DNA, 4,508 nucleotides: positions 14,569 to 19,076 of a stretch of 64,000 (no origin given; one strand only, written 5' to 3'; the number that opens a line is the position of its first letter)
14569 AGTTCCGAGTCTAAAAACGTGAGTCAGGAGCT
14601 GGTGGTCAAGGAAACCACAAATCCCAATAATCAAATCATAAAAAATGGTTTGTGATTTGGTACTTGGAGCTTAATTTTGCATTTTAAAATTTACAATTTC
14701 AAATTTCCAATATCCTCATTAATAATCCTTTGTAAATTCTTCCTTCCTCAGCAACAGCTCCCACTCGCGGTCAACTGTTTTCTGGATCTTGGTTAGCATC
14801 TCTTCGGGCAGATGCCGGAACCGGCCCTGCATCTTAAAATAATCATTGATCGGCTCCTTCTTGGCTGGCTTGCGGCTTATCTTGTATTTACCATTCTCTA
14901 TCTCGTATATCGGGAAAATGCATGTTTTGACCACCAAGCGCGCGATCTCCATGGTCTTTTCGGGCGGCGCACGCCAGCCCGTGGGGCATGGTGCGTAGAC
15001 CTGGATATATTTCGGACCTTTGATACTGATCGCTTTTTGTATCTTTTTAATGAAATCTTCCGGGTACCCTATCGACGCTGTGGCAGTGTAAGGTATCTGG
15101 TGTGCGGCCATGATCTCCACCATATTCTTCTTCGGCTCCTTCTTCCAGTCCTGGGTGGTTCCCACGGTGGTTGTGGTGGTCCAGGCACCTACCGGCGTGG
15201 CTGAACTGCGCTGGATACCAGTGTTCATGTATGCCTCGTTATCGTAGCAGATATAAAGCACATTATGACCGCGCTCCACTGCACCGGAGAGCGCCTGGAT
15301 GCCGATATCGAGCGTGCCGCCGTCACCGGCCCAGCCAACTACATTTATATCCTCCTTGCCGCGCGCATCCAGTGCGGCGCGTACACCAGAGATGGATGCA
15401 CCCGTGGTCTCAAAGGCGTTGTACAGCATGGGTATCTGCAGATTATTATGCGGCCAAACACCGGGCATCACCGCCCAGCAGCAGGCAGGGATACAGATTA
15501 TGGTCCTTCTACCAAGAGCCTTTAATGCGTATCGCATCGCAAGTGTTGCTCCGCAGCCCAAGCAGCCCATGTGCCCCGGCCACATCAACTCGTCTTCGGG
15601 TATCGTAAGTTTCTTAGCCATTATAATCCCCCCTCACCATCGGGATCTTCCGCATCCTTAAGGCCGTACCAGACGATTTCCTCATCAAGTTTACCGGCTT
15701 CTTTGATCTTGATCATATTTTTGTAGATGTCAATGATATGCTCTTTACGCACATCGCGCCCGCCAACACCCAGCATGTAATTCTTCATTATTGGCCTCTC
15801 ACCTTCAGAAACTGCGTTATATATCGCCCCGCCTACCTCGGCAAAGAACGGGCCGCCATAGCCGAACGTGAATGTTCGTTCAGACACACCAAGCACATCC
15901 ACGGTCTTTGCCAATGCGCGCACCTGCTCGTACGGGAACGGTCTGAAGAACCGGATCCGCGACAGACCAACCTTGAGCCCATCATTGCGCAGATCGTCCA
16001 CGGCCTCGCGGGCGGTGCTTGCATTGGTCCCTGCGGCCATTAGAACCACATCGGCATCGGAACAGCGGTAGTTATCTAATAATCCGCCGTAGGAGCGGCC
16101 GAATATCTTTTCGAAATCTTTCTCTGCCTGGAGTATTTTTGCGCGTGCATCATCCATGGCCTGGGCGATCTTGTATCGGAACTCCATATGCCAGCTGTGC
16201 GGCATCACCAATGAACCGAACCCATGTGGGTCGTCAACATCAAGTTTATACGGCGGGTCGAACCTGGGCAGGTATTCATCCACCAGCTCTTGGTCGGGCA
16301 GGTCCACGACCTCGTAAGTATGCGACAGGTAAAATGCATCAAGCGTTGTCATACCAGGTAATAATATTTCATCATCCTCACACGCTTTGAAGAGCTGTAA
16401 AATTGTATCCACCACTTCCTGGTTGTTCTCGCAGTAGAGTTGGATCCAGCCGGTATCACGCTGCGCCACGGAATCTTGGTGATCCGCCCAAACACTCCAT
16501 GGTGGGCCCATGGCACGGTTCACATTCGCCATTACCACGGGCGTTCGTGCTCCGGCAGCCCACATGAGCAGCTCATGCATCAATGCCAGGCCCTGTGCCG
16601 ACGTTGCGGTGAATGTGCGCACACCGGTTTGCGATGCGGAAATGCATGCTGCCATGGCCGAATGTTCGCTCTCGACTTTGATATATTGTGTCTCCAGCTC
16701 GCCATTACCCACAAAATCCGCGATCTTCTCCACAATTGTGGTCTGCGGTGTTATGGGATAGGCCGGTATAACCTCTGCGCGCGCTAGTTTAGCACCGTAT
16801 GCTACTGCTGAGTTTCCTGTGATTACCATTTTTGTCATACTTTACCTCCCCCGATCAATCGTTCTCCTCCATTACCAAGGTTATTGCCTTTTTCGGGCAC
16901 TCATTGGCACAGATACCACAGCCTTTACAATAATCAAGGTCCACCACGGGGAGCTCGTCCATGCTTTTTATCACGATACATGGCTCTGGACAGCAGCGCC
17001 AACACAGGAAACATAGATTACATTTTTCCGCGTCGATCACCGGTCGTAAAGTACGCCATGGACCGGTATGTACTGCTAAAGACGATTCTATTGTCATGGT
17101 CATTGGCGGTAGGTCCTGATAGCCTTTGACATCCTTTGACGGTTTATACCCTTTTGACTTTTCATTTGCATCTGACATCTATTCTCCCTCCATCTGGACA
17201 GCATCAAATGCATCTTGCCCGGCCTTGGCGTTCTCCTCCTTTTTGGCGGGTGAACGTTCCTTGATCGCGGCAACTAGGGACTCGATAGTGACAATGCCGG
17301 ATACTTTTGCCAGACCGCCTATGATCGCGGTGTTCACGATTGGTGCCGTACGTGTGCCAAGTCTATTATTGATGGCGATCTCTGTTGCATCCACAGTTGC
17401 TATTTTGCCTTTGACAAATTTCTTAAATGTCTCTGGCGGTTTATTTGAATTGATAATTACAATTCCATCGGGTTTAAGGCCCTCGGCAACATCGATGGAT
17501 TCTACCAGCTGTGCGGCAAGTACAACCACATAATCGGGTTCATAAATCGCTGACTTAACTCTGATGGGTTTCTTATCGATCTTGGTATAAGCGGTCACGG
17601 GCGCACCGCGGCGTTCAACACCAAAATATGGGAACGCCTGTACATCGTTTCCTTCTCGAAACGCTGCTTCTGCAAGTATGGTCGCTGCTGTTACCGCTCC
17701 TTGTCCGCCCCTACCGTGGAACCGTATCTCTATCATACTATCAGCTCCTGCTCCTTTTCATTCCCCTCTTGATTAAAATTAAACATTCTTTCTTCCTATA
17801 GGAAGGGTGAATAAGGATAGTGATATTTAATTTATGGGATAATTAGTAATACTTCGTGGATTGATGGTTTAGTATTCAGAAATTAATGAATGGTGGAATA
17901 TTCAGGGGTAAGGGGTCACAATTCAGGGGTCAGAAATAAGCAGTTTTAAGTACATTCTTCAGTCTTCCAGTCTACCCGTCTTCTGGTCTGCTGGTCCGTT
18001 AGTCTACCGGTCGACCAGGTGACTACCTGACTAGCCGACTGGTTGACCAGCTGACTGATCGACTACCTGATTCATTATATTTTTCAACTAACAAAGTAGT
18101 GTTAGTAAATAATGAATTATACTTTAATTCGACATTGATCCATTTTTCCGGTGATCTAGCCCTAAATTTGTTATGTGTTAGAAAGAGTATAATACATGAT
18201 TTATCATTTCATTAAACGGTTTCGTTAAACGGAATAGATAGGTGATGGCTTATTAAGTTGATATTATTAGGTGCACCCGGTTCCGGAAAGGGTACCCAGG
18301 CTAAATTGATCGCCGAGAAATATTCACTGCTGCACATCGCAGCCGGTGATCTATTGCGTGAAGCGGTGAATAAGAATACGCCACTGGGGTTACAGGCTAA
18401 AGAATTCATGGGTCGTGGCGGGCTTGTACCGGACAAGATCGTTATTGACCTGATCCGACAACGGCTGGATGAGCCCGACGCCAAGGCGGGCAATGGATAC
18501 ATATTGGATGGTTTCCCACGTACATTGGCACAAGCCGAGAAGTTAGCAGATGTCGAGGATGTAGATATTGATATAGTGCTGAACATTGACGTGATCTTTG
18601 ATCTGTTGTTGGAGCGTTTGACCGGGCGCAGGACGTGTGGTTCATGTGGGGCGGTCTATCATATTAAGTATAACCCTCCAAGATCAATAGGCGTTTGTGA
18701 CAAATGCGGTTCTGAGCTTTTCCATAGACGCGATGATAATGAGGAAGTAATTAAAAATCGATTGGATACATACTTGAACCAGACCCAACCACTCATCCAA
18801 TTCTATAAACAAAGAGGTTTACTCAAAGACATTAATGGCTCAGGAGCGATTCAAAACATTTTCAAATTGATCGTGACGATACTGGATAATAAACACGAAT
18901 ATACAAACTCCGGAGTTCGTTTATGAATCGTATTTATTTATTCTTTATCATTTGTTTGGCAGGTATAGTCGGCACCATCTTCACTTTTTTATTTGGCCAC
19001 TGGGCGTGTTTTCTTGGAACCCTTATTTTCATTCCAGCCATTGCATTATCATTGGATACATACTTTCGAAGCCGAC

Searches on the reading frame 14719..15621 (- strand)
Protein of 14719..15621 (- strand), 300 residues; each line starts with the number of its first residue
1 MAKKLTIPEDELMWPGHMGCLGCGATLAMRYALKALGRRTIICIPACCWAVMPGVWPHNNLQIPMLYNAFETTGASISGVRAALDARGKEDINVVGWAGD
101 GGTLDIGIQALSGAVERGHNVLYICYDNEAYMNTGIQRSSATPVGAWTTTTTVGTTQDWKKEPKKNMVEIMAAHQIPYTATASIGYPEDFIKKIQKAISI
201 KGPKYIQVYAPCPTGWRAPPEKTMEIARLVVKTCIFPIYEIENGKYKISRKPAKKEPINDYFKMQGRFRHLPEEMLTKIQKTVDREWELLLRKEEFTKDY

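Call 27: search_protein_families(library=pfam, proteins=[window:14719-15621:-], max_evalue=0.00001)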
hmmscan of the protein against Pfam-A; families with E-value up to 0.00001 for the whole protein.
window:14719-15621:- (300 aa): 1 family
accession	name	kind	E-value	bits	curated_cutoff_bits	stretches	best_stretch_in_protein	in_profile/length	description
PF02775.26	TPP_enzyme_C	-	1.1e-20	74.4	21.9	1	69-208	26-151/151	Thiamine pyrophosphate enzyme, C-terminal TPP binding domain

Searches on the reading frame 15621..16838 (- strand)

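Call 27: search_protein_families(library=pfam, proteins=[window:15621-16838:-], max_evalue=0.00001)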
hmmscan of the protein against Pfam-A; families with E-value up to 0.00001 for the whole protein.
window:15621-16838:- (405 aa): 3 families
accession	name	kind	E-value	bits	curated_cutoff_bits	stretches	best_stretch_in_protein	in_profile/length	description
PF01855.24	POR_N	-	4.2e-69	233.3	27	1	15-239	2-230/231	Pyruvate flavodoxin/ferredoxin oxidoreductase, thiamine diP-bdg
PF17147.9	PFOR_II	-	1.6e-25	89.9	27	1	262-368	1-102/102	Pyruvate:ferredoxin oxidoreductase core domain II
PF02780.25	Transketolase_C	-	7e-07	29.6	25.9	1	259-337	7-86/124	Transketolase, C-terminal domain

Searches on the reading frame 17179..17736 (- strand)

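Call 27: search_protein_families(library=pfam, proteins=[window:17179-17736:-], max_evalue=0.00001)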
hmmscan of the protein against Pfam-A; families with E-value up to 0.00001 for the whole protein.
window:17179-17736:- (185 aa): 1 family
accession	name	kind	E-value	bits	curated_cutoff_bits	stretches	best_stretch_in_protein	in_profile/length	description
PF01558.24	POR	-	5.3e-40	137.8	27.4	1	10-177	1-172/173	Pyruvate ferredoxin/flavodoxin oxidoreductase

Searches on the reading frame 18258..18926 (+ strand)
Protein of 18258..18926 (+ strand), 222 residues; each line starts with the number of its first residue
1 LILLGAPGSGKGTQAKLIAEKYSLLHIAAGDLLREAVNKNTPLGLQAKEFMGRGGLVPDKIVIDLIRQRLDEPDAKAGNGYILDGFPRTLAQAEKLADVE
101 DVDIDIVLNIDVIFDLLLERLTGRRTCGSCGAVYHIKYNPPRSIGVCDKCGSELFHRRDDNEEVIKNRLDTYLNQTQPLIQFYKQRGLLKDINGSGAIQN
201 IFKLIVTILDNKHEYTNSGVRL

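Call 27: search_protein_families(library=pfam, proteins=[window:18258-18926:+], max_evalue=0.00001)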
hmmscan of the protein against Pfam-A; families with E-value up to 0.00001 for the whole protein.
window:18258-18926:+ (222 aa): 4 families
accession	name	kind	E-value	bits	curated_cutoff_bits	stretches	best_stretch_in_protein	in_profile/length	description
PF00406.28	ADK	-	1.6e-52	178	26.8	1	3-187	1-150/151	Adenylate kinase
PF13207.12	AAA_17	-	7.4e-25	88.3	27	1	4-126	1-124/136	AAA domain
PF05191.20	ADK_lid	-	3.1e-16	59.4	26.6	1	124-159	1-36/36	Adenylate kinase, active site lid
PF13238.12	AAA_18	-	7.9e-06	26.8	29.4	0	2-125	2-112/128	AAA domain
